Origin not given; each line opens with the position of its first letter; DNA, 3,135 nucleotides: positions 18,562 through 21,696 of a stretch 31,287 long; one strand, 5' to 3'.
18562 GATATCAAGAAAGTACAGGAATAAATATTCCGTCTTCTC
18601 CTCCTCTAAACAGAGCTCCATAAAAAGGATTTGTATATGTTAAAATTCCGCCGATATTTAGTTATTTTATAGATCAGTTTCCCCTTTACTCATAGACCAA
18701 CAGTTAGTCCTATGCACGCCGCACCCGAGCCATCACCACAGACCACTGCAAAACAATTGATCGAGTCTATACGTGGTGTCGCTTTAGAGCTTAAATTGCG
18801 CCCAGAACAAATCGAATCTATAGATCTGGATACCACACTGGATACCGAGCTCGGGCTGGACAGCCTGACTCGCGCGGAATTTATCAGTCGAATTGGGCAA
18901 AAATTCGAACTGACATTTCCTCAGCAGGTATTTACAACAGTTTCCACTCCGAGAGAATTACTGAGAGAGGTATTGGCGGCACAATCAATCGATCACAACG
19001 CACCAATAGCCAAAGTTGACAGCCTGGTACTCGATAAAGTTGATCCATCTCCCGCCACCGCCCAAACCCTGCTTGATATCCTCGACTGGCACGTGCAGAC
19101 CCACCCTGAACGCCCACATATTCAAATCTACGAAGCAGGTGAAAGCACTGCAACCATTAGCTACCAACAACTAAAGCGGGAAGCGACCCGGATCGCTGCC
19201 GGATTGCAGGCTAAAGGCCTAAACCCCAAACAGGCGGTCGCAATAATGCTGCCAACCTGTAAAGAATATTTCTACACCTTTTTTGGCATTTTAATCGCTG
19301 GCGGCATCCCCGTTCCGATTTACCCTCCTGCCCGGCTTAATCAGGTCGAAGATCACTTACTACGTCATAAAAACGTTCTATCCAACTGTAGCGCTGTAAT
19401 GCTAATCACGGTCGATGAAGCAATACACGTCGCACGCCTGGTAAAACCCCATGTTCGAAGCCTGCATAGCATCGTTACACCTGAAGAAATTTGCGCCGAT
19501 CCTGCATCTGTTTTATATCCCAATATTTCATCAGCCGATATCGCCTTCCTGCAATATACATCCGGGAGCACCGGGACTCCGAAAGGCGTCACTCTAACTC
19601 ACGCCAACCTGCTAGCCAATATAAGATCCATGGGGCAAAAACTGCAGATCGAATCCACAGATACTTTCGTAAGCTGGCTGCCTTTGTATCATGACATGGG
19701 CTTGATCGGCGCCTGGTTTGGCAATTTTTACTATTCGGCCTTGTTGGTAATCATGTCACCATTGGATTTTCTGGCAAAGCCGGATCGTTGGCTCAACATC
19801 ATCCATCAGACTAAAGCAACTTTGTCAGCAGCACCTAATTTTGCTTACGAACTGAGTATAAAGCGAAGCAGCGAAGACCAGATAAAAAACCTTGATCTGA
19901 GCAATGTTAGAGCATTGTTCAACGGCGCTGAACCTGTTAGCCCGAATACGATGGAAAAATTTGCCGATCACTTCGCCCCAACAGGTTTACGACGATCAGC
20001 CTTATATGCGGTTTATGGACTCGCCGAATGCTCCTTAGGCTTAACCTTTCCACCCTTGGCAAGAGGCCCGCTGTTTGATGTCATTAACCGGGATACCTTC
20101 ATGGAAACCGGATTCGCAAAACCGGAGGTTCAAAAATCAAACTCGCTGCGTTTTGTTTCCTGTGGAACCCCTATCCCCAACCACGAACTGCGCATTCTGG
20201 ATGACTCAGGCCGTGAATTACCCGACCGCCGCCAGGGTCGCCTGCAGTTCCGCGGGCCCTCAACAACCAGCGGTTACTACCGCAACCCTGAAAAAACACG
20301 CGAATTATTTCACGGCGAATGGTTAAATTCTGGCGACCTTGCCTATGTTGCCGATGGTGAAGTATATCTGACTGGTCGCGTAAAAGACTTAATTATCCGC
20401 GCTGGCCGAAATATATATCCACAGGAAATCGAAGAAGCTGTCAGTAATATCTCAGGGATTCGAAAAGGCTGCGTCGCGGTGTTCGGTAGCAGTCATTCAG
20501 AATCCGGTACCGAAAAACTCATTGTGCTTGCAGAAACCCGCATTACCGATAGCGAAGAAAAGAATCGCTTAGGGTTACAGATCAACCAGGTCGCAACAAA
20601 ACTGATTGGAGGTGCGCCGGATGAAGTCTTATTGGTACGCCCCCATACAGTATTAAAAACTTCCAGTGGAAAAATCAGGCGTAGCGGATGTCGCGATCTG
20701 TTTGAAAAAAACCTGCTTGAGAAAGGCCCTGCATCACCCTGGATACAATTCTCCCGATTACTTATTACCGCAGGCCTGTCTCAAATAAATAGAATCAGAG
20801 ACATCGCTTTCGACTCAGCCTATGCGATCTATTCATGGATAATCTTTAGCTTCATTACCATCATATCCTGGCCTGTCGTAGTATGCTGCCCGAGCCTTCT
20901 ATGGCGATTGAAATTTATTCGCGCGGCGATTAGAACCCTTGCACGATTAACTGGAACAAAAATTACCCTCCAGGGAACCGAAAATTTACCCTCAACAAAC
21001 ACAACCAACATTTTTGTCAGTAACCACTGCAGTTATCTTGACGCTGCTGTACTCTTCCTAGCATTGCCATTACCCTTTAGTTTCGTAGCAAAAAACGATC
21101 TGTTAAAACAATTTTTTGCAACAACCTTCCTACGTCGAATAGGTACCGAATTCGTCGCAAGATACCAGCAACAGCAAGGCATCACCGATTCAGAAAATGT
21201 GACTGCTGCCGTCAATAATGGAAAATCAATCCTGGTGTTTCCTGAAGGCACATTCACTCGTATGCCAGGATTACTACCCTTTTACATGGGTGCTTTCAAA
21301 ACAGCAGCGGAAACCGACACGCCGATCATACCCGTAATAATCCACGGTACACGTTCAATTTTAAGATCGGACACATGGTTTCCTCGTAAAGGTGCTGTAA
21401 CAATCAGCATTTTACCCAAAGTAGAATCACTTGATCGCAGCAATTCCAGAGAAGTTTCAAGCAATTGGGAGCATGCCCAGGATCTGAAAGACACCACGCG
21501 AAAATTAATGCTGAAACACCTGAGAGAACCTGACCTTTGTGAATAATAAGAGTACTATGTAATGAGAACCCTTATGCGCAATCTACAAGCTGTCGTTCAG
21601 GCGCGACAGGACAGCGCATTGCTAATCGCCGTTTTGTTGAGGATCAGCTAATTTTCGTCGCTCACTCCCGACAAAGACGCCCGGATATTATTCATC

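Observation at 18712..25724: Cluster of an ACP/acyl-AMP-ligase/acyltransferase fusion, a GH17-GT2 glucan synthase and an OpgC-like acyltransferase. This is a candidate pathway for an acylated periplasmic beta-glucan or glycolipid.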

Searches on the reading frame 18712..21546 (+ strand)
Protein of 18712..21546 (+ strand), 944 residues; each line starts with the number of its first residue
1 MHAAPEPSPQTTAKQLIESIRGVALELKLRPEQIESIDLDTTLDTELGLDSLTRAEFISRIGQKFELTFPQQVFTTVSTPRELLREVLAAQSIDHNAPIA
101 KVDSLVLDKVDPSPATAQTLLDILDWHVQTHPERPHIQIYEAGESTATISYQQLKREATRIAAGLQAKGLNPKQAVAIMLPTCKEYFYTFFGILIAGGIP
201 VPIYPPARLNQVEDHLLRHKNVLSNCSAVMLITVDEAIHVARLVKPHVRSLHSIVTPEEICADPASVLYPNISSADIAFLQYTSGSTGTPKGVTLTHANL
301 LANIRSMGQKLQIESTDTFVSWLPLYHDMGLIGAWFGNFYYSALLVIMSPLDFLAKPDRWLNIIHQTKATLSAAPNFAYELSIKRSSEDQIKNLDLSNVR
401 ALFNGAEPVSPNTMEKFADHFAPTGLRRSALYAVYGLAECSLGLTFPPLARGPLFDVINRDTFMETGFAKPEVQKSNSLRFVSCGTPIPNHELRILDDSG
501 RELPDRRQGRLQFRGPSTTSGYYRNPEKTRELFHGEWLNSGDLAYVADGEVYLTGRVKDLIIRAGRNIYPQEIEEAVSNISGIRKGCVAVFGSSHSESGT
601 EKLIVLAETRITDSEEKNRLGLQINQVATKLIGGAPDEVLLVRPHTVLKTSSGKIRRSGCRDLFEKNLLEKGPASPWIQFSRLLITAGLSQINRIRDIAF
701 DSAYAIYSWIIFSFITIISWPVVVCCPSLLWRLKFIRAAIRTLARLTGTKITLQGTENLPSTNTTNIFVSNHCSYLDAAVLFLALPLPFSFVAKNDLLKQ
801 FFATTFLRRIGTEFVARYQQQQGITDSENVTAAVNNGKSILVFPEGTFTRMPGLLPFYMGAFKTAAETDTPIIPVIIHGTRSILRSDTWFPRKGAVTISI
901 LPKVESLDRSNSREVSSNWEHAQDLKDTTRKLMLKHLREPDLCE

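Call 3: search_protein_families(library=pfam, proteins=[window:18712-21546:+], max_evalue=0.01)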
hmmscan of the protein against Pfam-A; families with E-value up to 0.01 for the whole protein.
window:18712-21546:+ (944 aa): 3 families
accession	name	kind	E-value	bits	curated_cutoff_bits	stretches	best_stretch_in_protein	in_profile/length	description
PF00501.34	AMP-binding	-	2.1e-72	244.5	29.9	1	125-523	2-384/384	AMP-binding enzyme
PF01553.26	Acyltransferase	-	3.5e-26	92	23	1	750-877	1-131/132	Acyltransferase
PF00550.31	PP-binding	-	4.6e-10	40.1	20.8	1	33-85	14-65/67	Phosphopantetheine attachment site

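Call 4: search_protein_families(library=ncbifam, proteins=[window:18712-21546:+], max_evalue=0.01)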
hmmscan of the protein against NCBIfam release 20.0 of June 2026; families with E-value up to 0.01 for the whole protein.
window:18712-21546:+ (944 aa): 112 families (the best 25 are shown)
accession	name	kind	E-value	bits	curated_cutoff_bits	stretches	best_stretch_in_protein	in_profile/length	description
NF006624.1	PRK09192.1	subfamily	1.3e-127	426.6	600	1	119-666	17-562/567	fatty acyl-AMP ligase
NF005850.0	PRK07768.1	subfamily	1.9e-119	399.4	572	1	144-665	25-544/545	long-chain-fatty-acid--CoA ligase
NF004282.0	PRK05691.1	subfamily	5e-112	374.6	4090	1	118-667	9-561/4334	non-ribosomal peptide synthase/polyketide synthase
NF040633.1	FadD32_Coryne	exception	9.6e-94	314.8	875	1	149-664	63-612/614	FadD32-like long-chain-fatty-acid--AMP ligase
NF004509.1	PRK05850.1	subfamily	3.1e-91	306.4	775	1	146-667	35-571/578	fatty-acid--AMP ligase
NF038339.3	FAAL_FadD32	equivalog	2.5e-88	296.8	975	1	146-664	50-608/625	long-chain-fatty-acid--AMP ligase FadD32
NF009124.0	PRK12476.1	subfamily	6.1e-87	292.2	922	1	144-665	64-605/612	fatty acyl-AMP ligase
NF004510.0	PRK05851.1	equivalog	4.3e-80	269.3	621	1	149-665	32-521/525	long-chain-fatty acid--ACP ligase MbtM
NF038337.1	FAAL_FadD21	exception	9.2e-79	265.5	1100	1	146-666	36-571/579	fatty-acid--AMP ligase FAAL21/FadD21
NF004837.0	PRK06187.1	subfamily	4.8e-71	239.6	476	1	117-665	7-523/531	long-chain-fatty-acid--CoA ligase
NF038338.1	FAAL_FadD28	exception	7e-71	239.3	1100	1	146-667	36-573/580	fatty-acid--AMP ligase FAAL28/FadD28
NF004114.0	PRK05605.1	equivalog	3.3e-56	190.8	766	3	482-616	391-528/575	long-chain-fatty-acid--CoA ligase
NF006386.0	PRK08633.1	equivalog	3.9e-56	190.5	1221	2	248-616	758-1099/1147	acyl-[ACP]--phospholipid O-acyltransferase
TIGR01733.1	AA-adenyl-dom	subfamily_domain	5.6e-49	167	317.4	2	150-447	1-280/409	amino acid adenylation domain-containing protein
NF005702.0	PRK07514.1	subfamily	1.4e-48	165.6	558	1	120-618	5-459/506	malonyl-CoA synthase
NF005291.0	PRK06814.1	equivalog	5.3e-46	157.1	1349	3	57-441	570-945/1140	acyl-[ACP]--phospholipid O-acyltransferase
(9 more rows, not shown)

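Call 7: find_encoding_contigs(protein=window:18712-21546:+, flank=10000, max_places=10)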
Protein window:18712-21546:+ (944 aa): 5 contigs read that carry it; 3 places shown.
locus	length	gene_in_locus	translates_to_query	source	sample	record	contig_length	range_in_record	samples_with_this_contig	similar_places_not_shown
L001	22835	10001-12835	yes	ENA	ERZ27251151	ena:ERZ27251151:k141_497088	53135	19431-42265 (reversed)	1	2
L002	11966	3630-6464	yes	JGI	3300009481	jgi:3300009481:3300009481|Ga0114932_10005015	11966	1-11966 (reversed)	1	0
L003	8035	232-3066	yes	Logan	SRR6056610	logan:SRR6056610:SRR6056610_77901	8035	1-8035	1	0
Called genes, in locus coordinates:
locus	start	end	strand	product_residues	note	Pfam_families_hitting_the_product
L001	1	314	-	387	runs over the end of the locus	PF01145:Band_7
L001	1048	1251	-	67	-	-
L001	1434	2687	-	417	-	PF01139:RtcB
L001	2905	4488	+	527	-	PF06956:RtcR, PF00493:MCM (weak), PF00158:Sigma54_activat, PF01078:Mg_chelatase (faint), PF14532:Sigma54_activ_2, PF00004:AAA (weak), PF07728:AAA_5 (faint), PF25601:AAA_lid_14 (weak)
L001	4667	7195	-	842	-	-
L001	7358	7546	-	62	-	-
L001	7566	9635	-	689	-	PF00732:GMC_oxred_N, PF05199:GMC_oxred_C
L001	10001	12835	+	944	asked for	PF00550:PP-binding, PF00501:AMP-binding, PF01553:Acyltransferase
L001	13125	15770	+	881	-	PF00332:Glyco_hydro_17 (weak), PF13506:Glyco_transf_21, PF00535:Glycos_transf_2, PF13641:Glyco_tranf_2_3, PF13632:Glyco_trans_2_3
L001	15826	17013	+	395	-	PF10129:OpgC_C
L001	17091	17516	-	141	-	PF01850:PIN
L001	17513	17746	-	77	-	PF22513:FitA-like_RHH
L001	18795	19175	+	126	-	PF00903:Glyoxalase, PF12681:Glyoxalase_2, PF13669:Glyoxalase_4, PF21701:GLOD4_C (weak)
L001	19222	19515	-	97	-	-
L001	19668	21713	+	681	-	PF19310:TOP_N, PF01432:Peptidase_M3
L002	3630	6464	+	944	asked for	PF00550:PP-binding, PF00501:AMP-binding, PF01553:Acyltransferase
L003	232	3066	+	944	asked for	PF00550:PP-binding, PF00501:AMP-binding, PF01553:Acyltransferase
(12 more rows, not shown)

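Call 8: find_homologous_proteins(query=window:18712-21543:+, max_evalue=1e-20)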
Query window:18712-21543:+ (944 aa): 8000 proteins with E <= 1e-20 among 8000 candidates; the best 120 are listed.
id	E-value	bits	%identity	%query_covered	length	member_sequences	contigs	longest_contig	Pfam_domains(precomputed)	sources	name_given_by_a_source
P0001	0.0e+0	2148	100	100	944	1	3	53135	PF00550.32,PF00501.35,PF01553.27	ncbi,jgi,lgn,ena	-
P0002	0.0e+0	1293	59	100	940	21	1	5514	PF00550.32,PF00501.35,PF01553.27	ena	-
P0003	0.0e+0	1286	60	99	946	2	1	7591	PF00550.32,PF00501.35,PF01553.27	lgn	-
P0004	0.0e+0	1285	59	100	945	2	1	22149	PF00550.32,PF00501.35,PF01553.27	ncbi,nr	ncbi:MAG: AMP-binding protein [Methylococcaceae bacterium]|nr:AMP-binding protein [Methylococcaceae 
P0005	0.0e+0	1281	60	99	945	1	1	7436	PF00550.32,PF00501.35,PF01553.27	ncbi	ncbi:MAG: AMP-binding protein [Methylococcales bacterium]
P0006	0.0e+0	1277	60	99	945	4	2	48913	PF00550.32,PF00501.35,PF01553.27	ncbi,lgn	-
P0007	0.0e+0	1272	60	99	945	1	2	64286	PF00550.32,PF00501.35,PF01553.27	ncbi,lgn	-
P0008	0.0e+0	1263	59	99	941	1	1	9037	PF00550.32,PF00501.35,PF01553.27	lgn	-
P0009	0.0e+0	1256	58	100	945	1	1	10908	PF00550.32,PF00501.35,PF01553.27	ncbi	ncbi:MAG: AMP-binding protein [Methylococcales bacterium]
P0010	0.0e+0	1255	58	100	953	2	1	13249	PF00550.32,PF00501.35,PF01553.27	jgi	-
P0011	0.0e+0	1244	59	99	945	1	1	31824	PF00550.32,PF00501.35,PF01553.27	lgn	-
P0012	0.0e+0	1236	57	99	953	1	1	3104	PF00550.32,PF00501.35,PF01553.27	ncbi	-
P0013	0.0e+0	1231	57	100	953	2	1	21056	PF00550.32,PF00501.35,PF01553.27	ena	-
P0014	0.0e+0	1183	55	98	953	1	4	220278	PF00550.32,PF00501.35,PF01553.27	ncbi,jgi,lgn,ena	-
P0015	0.0e+0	1181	55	99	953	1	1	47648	PF00550.32,PF00501.35,PF01553.27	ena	-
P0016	0.0e+0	1178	55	100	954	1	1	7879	PF00550.32,PF00501.35,PF01553.27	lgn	-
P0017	0.0e+0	1143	53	99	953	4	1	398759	PF00550.32,PF00501.35,PF01553.27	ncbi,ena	ncbi:MAG: AMP-binding protein [Methylococcales bacterium]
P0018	0.0e+0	1131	54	99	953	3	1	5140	PF00550.32,PF00501.35,PF01553.27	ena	-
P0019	0.0e+0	1128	53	99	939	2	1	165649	PF00550.32,PF00501.35,PF01553.27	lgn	-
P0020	0.0e+0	1125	53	98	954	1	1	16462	PF00550.32,PF00501.35,PF01553.27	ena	-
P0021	0.0e+0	1117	53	99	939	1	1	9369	PF00550.32,PF00501.35,PF01553.27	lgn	-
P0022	0.0e+0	1114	53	99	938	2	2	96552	PF00550.32,PF00501.35,PF01553.27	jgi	jgi:1-acyl-sn-glycerol-3-phosphate acyltransferase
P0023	0.0e+0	1113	54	98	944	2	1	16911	PF00550.32,PF00501.35,PF01553.27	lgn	-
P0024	0.0e+0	1110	54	99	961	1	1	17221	PF00550.32,PF00501.35,PF01553.27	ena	-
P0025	0.0e+0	1110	53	99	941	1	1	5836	PF00550.32,PF00501.35,PF01553.27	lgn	-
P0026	0.0e+0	1109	52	99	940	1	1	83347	PF00550.32,PF00501.35,PF01553.27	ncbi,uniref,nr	ncbi:1-acyl-sn-glycerol-3-phosphate acyltransferases [Nitrosomonas sp. Nm51]|uniref:AMP-binding prot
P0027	0.0e+0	1107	54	99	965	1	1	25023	PF00550.32,PF00501.35,PF01553.27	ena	-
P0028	0.0e+0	1104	52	99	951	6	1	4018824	PF00550.32,PF00501.35,PF01553.27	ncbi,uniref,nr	ncbi:AMP-binding protein [Methylogaea oryzae]|uniref:Acyl-CoA synthetase n=2 Tax=Methylogaea oryzae 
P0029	0.0e+0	1104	52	100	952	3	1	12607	PF00550.32,PF00501.35,PF01553.27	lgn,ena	-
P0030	0.0e+0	1103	53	99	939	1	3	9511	PF00550.32,PF00501.35,PF01553.27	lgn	-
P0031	0.0e+0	1103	54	99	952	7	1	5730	PF00550.32,PF00501.35,PF01553.27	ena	-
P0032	0.0e+0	1101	53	98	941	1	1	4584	PF00550.32,PF00501.35,PF01553.27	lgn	-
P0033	0.0e+0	1098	53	98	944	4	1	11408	PF00550.32,PF00501.35,PF01553.27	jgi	jgi:acyl carrier protein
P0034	0.0e+0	1098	53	99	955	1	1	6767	PF00550.32,PF00501.35,PF01553.27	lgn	-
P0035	0.0e+0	1096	53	98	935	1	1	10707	PF00550.32,PF00501.35,PF01553.27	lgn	-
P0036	0.0e+0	1094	52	99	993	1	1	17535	PF00550.32,PF00501.35,PF01553.27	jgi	jgi:1-acyl-sn-glycerol-3-phosphate acyltransferase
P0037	0.0e+0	1093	54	99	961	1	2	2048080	PF00550.32,PF00501.35,PF01553.27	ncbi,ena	-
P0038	0.0e+0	1092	52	99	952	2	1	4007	PF00550.32,PF00501.35,PF01553.27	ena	-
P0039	0.0e+0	1092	53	99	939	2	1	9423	PF00550.32,PF00501.35,PF01553.27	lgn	-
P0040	0.0e+0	1090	53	97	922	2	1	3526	PF00550.32,PF00501.35,PF01553.27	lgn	-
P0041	0.0e+0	1089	53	99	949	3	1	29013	PF00550.32,PF00501.35,PF01553.27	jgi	jgi:1-acyl-sn-glycerol-3-phosphate acyltransferase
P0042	0.0e+0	1089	53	99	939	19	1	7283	PF00550.32,PF00501.35,PF01553.27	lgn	-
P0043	0.0e+0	1088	53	98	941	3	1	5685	PF00550.32,PF00501.35,PF01553.27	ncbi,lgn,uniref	ncbi:AMP-binding protein [Nitrosomonas sp. ANs5]|uniref:AMP-binding protein n=1 Tax=Nitrosomonas sp.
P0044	0.0e+0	1086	53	98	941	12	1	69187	PF00550.32,PF00501.35,PF01553.27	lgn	-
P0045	0.0e+0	1086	53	98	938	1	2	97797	PF00550.32,PF00501.35,PF01553.27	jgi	jgi:acyl carrier protein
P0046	0.0e+0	1085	52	99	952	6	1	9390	PF00550.32,PF00501.35,PF01553.27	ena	-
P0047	0.0e+0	1080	52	98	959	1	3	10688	PF00550.32,PF00501.35,PF01553.27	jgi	jgi:Acyl-CoA synthetases (AMP-forming)/AMP-acid ligases II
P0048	0.0e+0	1078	51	99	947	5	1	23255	PF00550.32,PF19576.5,PF00501.35,PF01553.27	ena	-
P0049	0.0e+0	1077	52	99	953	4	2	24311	PF00550.32,PF00501.35,PF01553.27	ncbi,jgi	-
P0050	0.0e+0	1075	51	99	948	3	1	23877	PF00550.32,PF00501.35,PF01553.27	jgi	-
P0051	0.0e+0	1073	51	98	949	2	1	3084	PF00550.32,PF00501.35,PF01553.27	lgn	-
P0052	0.0e+0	1073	51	99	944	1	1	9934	PF00550.32,PF00501.35,PF01553.27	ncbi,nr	ncbi:MAG: acyl-phosphate glycerol 3-phosphate acyltransferase [Methylococcaceae bacterium]|nr:MAG: a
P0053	0.0e+0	1071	52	99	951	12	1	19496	PF00550.32,PF00501.35,PF01553.27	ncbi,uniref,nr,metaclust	ncbi:MAG: acyl-phosphate glycerol 3-phosphate acyltransferase [Candidatus Muproteobacteria bacterium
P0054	0.0e+0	1070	51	99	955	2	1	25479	PF00550.32,PF00501.35,PF01553.27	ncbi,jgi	-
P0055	0.0e+0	1070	52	99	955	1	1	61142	PF00550.32,PF00501.35,PF01553.27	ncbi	-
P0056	0.0e+0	1069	52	96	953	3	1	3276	PF00550.32,PF00501.35,PF01553.27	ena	-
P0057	0.0e+0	1068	53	100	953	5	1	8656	PF00550.32,PF00501.35,PF01553.27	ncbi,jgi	-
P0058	0.0e+0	1068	50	99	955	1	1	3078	PF00550.32,PF00501.35,PF01553.27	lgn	-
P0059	0.0e+0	1068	53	99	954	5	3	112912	PF00550.32,PF00501.35,PF01553.27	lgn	-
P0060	0.0e+0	1066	51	99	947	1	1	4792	PF00550.32,PF19576.5,PF00501.35,PF01553.27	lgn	-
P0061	0.0e+0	1066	52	99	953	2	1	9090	PF00550.32,PF00501.35,PF01553.27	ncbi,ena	-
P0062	0.0e+0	1063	53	99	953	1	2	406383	PF00550.32,PF00501.35,PF01553.27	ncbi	-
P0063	0.0e+0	1061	53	99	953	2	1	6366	PF00550.32,PF00501.35,PF01553.27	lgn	-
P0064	0.0e+0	1061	51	99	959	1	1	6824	PF00550.32,PF00501.35,PF01553.27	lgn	-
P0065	0.0e+0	1060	50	98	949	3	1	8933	PF00550.32,PF00501.35,PF01553.27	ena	-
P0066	0.0e+0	1060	51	99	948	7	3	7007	PF00550.32,PF00501.35,PF01553.27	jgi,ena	-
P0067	0.0e+0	1059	51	99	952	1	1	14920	PF00550.32,PF00501.35,PF01553.27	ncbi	-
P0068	0.0e+0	1058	50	99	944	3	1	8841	PF00550.32,PF00501.35,PF01553.27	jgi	jgi:acyl carrier protein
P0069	0.0e+0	1058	51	99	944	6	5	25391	PF00550.32,PF00501.35,PF01553.27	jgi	-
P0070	0.0e+0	1057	52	99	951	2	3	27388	PF00550.32,PF00501.35,PF01553.27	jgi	jgi:1-acyl-sn-glycerol-3-phosphate acyltransferase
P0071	0.0e+0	1057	51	99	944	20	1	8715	PF00550.32,PF00501.35,PF01553.27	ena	-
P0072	0.0e+0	1056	51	100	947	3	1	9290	PF00550.32,PF00501.35,PF01553.27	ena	-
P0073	0.0e+0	1054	53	99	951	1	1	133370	PF00550.32,PF00501.35,PF01553.27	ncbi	ncbi:AMP-binding protein [Methylothermus subterraneus]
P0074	0.0e+0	1054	50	99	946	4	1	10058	PF00550.32,PF00501.35,PF01553.27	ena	-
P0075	0.0e+0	1054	50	99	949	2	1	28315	PF00550.32,PF00501.35,PF01553.27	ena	-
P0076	0.0e+0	1054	51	99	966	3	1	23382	PF00550.32,PF00501.35,PF01553.27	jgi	-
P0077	0.0e+0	1053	51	99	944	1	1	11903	PF00550.32,PF00501.35,PF01553.27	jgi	jgi:acyl carrier protein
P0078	0.0e+0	1053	51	99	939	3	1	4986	PF00550.32,PF00501.35,PF01553.27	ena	-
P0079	0.0e+0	1053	51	99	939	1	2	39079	PF00550.32,PF00501.35,PF01553.27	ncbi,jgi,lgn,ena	-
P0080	0.0e+0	1052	51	99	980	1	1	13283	PF00550.32,PF00501.35,PF01553.27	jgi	jgi:acyl carrier protein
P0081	0.0e+0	1052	51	99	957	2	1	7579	PF00550.32,PF00501.35,PF01553.27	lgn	-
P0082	0.0e+0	1050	51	96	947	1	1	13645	PF00550.32,PF00501.35,PF01553.27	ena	-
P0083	0.0e+0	1050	51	99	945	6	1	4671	PF00550.32,PF00501.35,PF01553.27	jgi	jgi:acyl carrier protein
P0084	0.0e+0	1050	50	99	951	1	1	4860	PF00550.32,PF00501.35,PF01553.27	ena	-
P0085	0.0e+0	1049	50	99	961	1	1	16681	PF00550.32,PF00501.35,PF01553.27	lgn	-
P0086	0.0e+0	1049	51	100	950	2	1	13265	PF00550.32,PF00501.35,PF01553.27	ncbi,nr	ncbi:MAG: AMP-binding protein [Gammaproteobacteria bacterium]|nr:MAG: AMP-binding protein [Gammaprot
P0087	0.0e+0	1049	52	96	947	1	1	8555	PF00550.32,PF00501.35,PF01553.27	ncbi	-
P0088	0.0e+0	1049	52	96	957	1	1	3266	PF00550.32,PF00501.35,PF01553.27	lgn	-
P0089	0.0e+0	1049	51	99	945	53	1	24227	PF00550.32,PF00501.35,PF01553.27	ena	-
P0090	0.0e+0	1049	51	99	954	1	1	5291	PF00550.32,PF00501.35,PF01553.27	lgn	-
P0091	0.0e+0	1049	51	99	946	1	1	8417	PF00550.32,PF00501.35,PF01553.27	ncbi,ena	-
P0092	0.0e+0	1048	51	99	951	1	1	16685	PF00550.32,PF00501.35,PF01553.27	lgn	-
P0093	0.0e+0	1048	51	99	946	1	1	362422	PF00550.32,PF00501.35,PF01553.27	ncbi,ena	-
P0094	0.0e+0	1047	51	99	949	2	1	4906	PF00550.32,PF00501.35,PF01553.27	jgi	jgi:1-acyl-sn-glycerol-3-phosphate acyltransferase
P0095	0.0e+0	1047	50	99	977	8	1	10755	PF00550.32,PF00501.35,PF01553.27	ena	-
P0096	0.0e+0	1047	51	99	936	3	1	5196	PF00550.32,PF00501.35,PF01553.27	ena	-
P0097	0.0e+0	1047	51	98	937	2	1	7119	PF00550.32,PF00501.35,PF01553.27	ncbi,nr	ncbi:MAG: AMP-binding protein, partial [Gammaproteobacteria bacterium]|nr:AMP-binding protein [Gamma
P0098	0.0e+0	1047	50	99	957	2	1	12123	PF00550.32,PF00501.35,PF01553.27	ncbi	-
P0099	0.0e+0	1047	49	99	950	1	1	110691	PF00550.32,PF00501.35,PF01553.27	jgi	jgi:acyl carrier protein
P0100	0.0e+0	1046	50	100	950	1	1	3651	PF00550.32,PF00501.35,PF01553.27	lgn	-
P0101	0.0e+0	1045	52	96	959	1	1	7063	PF00550.32,PF00501.35,PF01553.27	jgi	-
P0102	0.0e+0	1045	51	99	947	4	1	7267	PF00550.32,PF00501.35,PF01553.27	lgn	-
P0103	0.0e+0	1045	51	99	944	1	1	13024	PF00550.32,PF00501.35,PF01553.27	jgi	-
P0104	0.0e+0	1045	51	100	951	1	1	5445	PF00550.32,PF00501.35,PF01553.27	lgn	-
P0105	0.0e+0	1045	51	99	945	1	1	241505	PF00550.32,PF00501.35,PF01553.27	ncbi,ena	-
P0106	0.0e+0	1045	51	99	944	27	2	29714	PF00550.32,PF00501.35,PF01553.27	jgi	-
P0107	0.0e+0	1044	51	99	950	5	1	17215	PF00550.32,PF00501.35,PF01553.27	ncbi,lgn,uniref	ncbi:AMP-binding protein [Neptunomonas sp.]|uniref:AMP-binding protein n=1 Tax=Neptunomonas sp. TaxI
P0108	0.0e+0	1044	51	99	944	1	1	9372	PF00550.32,PF00501.35,PF01553.27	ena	-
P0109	0.0e+0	1044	50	99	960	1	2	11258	PF00550.32,PF00501.35,PF01553.27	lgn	-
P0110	0.0e+0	1043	52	99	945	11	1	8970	PF00550.32,PF00501.35,PF01553.27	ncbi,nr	ncbi:MAG: AMP-binding protein [Proteobacteria bacterium]|nr:AMP-binding protein [Pseudomonadota bact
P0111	0.0e+0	1043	51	99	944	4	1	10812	PF00550.32,PF00501.35,PF01553.27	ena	-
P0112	0.0e+0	1043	50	99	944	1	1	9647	PF00550.32,PF00501.35,PF01553.27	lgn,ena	-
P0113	0.0e+0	1042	50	99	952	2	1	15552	PF00550.32,PF00501.35,PF01553.27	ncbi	-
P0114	0.0e+0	1042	51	98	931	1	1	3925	PF00550.32,PF00501.35,PF01553.27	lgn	-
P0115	0.0e+0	1042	50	99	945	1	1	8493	PF00550.32,PF00501.35,PF01553.27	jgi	jgi:acyl carrier protein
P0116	0.0e+0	1042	51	99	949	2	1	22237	PF00550.32,PF00501.35,PF01553.27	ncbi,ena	-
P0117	0.0e+0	1042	51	99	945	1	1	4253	PF00550.32,PF00501.35,PF01553.27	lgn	-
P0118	0.0e+0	1042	51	97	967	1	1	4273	PF00550.32,PF00501.35,PF01553.27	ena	-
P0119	0.0e+0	1042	50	99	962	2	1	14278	PF00550.32,PF00501.35,PF01553.27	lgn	-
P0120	0.0e+0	1041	51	99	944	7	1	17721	PF00550.32,PF00501.35,PF01553.27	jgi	-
